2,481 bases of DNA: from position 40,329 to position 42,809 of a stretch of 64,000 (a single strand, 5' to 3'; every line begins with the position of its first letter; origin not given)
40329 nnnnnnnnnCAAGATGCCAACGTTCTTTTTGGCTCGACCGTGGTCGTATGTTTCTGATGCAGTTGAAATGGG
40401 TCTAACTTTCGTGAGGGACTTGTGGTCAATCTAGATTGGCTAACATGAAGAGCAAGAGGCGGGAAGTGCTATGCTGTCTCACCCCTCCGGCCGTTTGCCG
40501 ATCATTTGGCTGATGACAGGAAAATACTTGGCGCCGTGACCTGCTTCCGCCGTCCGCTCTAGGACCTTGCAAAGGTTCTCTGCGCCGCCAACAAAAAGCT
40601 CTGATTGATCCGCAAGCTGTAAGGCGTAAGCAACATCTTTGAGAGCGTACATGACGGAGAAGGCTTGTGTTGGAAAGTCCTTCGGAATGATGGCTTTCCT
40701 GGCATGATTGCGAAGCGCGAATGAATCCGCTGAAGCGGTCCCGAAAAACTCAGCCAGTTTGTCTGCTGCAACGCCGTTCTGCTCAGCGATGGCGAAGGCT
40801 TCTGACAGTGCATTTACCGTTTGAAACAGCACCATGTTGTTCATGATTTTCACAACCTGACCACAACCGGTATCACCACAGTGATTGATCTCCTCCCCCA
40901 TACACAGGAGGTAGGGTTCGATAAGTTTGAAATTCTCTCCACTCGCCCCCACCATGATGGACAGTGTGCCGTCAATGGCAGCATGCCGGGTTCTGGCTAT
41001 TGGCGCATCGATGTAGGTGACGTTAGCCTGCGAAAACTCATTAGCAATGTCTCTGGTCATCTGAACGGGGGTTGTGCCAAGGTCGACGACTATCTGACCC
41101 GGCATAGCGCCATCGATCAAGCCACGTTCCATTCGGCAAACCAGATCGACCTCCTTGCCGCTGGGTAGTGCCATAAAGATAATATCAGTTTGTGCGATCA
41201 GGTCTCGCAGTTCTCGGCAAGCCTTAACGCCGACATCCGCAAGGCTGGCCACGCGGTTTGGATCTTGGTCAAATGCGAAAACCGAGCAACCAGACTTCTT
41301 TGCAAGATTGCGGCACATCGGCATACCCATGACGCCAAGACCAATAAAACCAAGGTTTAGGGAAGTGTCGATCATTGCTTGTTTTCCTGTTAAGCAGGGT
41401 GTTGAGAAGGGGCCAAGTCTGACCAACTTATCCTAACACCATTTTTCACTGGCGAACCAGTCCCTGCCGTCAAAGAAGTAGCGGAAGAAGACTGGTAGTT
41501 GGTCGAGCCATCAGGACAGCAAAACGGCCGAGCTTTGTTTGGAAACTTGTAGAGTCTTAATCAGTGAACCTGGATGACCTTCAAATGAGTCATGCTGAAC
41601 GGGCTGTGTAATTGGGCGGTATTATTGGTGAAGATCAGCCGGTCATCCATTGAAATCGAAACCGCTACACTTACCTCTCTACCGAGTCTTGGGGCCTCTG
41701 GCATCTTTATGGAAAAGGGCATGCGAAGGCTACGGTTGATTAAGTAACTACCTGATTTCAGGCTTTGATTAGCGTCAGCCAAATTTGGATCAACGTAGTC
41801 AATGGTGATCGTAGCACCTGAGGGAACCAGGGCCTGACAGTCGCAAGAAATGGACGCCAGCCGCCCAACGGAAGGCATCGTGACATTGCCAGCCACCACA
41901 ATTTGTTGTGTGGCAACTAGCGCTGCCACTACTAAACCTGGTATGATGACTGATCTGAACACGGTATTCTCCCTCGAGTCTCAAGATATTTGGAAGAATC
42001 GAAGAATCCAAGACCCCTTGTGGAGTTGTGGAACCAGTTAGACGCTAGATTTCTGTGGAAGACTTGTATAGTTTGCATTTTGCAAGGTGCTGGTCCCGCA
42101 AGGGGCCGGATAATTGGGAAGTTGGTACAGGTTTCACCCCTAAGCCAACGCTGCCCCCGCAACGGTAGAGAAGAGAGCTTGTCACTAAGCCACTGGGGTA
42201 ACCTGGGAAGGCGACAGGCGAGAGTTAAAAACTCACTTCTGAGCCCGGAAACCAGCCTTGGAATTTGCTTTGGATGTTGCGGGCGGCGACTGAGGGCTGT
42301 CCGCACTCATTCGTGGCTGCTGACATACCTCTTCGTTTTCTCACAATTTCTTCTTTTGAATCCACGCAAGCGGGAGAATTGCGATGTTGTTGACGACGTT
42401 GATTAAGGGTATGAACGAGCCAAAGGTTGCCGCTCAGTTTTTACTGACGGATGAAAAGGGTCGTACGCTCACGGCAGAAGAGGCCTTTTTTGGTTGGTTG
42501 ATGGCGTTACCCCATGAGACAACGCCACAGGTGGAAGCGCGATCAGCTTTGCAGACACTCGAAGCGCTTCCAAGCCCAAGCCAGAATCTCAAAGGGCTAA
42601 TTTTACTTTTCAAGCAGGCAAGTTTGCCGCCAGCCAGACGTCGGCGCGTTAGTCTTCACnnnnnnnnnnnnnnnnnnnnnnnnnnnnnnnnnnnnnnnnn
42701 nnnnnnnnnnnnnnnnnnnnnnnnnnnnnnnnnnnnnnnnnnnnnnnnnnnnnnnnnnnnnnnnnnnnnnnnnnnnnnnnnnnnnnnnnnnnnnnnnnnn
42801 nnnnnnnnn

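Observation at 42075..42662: Cobalamin riboswitch whose only downstream same-strand ORF is an unrecognisable 92-aa protein that converges on minus-strand genes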

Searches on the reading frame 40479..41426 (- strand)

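Call 4: search_protein_families(library=pfam, proteins=[window:40479-41426:-], max_evalue=0.1)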
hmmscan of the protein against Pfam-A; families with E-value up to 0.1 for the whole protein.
window:40479-41426:- (315 aa): 9 families
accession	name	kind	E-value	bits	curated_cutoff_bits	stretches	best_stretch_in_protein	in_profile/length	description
PF03446.21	NAD_binding_2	-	8.5e-40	136.8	21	1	25-184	2-161/161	NAD binding domain of 6-phosphogluconate dehydrogenase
PF14833.11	NAD_binding_11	-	3.8e-18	66.4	30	1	187-297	1-110/122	NAD-binding of NADP-dependent 3-hydroxyisobutyrate dehydrogenase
PF03807.23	F420_oxidored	-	9.5e-07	29.8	21.6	1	25-116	2-91/94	NADP oxidoreductase coenzyme F420-dependent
PF02826.25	2-Hacid_dh_C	-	1.7e-06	28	25.1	1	24-94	38-106/178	D-isomer specific 2-hydroxyacid dehydrogenase, NAD binding domain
PF21761.2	RedAm-like_C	-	7.1e-05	23.5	27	1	186-309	2-125/127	NADPH-dependent reductive aminase-like, C-terminal domain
PF01488.26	Shikimate_DH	-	7.9e-05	23.2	24.3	1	24-140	14-133/138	Shikimate / quinate 5-dehydrogenase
PF02254.24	TrkA_N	-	0.00078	20.2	23.8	1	28-69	4-44/116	TrkA-N domain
PF02153.23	PDH_N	-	0.0029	17.5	26.5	1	43-144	6-105/154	Prephenate dehydrogenase, nucleotide-binding domain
PF03721.20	UDPG_MGDP_dh_N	-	0.0063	16.5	27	0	25-64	3-41/187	UDP-glucose/GDP-mannose dehydrogenase family, NAD binding domain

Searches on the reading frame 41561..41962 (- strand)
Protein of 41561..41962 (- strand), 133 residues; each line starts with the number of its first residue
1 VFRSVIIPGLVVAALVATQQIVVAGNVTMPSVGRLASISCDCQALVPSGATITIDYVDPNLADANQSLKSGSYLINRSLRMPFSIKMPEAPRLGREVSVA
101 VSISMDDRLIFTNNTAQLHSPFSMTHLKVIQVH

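Call 4: search_protein_families(library=pfam, proteins=[window:41561-41962:-], max_evalue=0.1)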
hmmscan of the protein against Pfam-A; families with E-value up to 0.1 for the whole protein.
window:41561-41962:- (133 aa): 1 family
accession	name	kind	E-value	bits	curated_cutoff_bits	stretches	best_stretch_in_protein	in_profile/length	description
PF09619.16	YscW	-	0.014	16.1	22.6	1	43-117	15-92/107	Type III secretion system lipoprotein chaperone (YscW)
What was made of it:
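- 41561..41962 (-): Context only: a divergently transcribed 133-aa secreted-looking protein with a weak YscW-like match. It is conserved at this position in the other lineages. PF09619, E 0.014, below the cut-off (call 4).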

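Call 5: search_protein_families(library=ncbifam, proteins=[window:41561-41962:-], max_evalue=0.1)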
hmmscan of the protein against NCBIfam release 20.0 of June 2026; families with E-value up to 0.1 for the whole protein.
window:41561-41962:- (133 aa): 0 families

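Call 87: search_protein_families(library=ncbifam, proteins=[window:41561-41962:-], max_evalue=0.001)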
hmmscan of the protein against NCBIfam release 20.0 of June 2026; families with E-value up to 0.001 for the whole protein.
window:41561-41962:- (133 aa): 0 families

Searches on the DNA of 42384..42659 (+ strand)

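Call 13: search_rna_families(sources=[L001, L002, L003, L004], threshold=gathering)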
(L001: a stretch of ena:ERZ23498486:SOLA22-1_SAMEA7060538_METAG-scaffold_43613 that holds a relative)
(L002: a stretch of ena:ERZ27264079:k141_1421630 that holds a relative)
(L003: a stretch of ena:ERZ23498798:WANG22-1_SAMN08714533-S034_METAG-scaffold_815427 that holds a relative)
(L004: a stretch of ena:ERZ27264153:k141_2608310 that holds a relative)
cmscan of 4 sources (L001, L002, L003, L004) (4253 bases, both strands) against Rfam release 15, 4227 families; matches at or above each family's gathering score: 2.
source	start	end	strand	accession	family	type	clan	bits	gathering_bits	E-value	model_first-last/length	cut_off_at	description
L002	2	219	+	RF00174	Cobalamin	Cis-reg; riboswitch;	CL00101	105.9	31.5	1.1e-26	1-189/189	no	Cobalamin riboswitch aptamer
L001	1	129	+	RF00174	Cobalamin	Cis-reg; riboswitch;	CL00101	60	31.5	1.5e-13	64-189/189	5'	Cobalamin riboswitch aptamer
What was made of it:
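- L002, 105.9 bits (call 13);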

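Call 20: search_rna_families(source=L005, threshold=gathering)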
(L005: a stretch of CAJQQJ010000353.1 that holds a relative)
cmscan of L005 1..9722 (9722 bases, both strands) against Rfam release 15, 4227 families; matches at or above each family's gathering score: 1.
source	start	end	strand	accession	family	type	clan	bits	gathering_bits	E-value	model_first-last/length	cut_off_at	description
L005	1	86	+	RF00174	Cobalamin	Cis-reg; riboswitch;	CL00101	36.5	31.5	1.9e-06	106-189/189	5'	Cobalamin riboswitch aptamer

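Call 27: search_rna_families(source=L006, threshold=gathering)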
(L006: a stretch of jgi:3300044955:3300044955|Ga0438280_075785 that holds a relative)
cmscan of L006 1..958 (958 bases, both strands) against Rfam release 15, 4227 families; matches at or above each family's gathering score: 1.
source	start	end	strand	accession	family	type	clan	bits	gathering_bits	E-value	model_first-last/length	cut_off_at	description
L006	1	172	+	RF00174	Cobalamin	Cis-reg; riboswitch;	CL00101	82.7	31.5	1.1e-20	27-189/189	5'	Cobalamin riboswitch aptamer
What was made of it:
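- L006, 82.7 bits (call 27);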

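Call 42: search_rna_families(source=L007, threshold=gathering)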
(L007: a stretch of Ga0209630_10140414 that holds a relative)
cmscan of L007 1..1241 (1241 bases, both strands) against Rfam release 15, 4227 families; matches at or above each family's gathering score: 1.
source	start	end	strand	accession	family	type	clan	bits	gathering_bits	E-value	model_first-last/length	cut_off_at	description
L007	189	394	+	RF00174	Cobalamin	Cis-reg; riboswitch;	CL00101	96.8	31.5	1.3e-24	1-189/189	no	Cobalamin riboswitch aptamer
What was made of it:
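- L007, 96.8 bits (call 42);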
